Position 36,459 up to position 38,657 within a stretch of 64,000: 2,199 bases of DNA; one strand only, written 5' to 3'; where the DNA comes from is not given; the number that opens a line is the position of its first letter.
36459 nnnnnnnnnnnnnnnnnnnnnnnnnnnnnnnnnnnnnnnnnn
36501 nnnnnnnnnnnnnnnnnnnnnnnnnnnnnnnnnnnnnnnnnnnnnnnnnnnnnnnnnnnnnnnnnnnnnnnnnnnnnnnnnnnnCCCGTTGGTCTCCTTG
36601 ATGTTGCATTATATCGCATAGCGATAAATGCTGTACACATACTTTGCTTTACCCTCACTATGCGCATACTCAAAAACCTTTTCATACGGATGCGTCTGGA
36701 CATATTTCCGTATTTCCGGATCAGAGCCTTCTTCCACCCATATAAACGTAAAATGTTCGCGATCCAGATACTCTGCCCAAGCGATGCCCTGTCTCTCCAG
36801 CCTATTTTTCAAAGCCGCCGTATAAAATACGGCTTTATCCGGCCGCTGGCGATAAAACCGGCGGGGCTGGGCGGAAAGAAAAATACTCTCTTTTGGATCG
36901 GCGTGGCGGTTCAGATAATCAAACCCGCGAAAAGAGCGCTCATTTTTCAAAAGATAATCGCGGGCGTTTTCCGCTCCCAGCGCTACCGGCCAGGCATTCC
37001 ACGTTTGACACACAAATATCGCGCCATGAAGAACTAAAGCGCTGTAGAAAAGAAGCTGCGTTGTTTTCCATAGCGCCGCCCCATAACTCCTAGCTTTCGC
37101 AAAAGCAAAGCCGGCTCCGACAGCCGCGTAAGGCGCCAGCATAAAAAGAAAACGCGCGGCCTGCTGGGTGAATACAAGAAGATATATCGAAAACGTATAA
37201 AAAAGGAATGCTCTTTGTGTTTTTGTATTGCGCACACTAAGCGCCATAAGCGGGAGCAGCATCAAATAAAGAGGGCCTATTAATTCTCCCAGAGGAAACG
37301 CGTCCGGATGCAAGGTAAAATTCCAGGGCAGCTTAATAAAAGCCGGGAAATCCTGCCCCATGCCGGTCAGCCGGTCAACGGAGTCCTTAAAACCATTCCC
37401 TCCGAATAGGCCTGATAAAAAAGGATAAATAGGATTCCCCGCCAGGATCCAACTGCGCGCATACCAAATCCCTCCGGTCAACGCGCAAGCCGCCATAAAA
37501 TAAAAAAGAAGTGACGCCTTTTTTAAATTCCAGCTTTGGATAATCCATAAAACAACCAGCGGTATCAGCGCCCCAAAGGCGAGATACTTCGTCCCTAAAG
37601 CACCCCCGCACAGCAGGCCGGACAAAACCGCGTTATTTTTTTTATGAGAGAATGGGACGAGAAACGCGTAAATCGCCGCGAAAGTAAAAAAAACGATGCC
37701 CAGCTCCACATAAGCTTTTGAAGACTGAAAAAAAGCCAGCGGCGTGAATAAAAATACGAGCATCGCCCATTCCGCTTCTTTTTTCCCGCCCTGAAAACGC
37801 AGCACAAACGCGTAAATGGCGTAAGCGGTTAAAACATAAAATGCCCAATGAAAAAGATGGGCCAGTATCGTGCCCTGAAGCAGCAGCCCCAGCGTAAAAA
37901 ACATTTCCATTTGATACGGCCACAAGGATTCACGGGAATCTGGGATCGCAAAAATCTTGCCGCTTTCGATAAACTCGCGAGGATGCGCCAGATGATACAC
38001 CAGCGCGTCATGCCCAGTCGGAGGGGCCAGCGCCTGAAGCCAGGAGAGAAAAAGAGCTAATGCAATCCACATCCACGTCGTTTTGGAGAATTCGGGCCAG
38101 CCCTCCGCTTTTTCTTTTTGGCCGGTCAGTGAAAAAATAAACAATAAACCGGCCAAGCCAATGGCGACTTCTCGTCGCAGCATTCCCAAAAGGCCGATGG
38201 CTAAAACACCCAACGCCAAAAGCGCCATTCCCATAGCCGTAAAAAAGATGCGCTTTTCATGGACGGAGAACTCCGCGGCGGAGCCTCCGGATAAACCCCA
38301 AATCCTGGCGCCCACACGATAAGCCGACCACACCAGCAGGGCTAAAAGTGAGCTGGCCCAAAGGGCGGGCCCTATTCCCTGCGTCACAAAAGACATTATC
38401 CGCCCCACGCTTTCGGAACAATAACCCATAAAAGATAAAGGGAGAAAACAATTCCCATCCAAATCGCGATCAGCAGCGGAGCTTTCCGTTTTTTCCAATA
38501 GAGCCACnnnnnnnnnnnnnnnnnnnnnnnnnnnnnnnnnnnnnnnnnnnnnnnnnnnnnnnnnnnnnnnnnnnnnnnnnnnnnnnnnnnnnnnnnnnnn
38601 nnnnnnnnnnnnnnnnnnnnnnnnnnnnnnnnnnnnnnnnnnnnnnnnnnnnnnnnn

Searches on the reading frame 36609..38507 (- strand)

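Call 38: search_protein_families(library=pfam, max_evalue=0.000001, proteins=[window:36609-38507:-])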
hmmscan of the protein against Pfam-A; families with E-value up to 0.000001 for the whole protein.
window:36609-38507:- (632 aa): 0 families

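Call 46: search_protein_families(library=pfam, max_evalue=0.001, proteins=[window:36609-38507:-])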
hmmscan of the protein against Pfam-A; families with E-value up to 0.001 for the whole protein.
window:36609-38507:- (632 aa): 1 family
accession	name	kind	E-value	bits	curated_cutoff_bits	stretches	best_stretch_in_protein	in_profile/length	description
PF02366.24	PMT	-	1.2e-06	28.7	22.7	1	216-361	85-231/245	Dolichyl-phosphate-mannose-protein mannosyltransferase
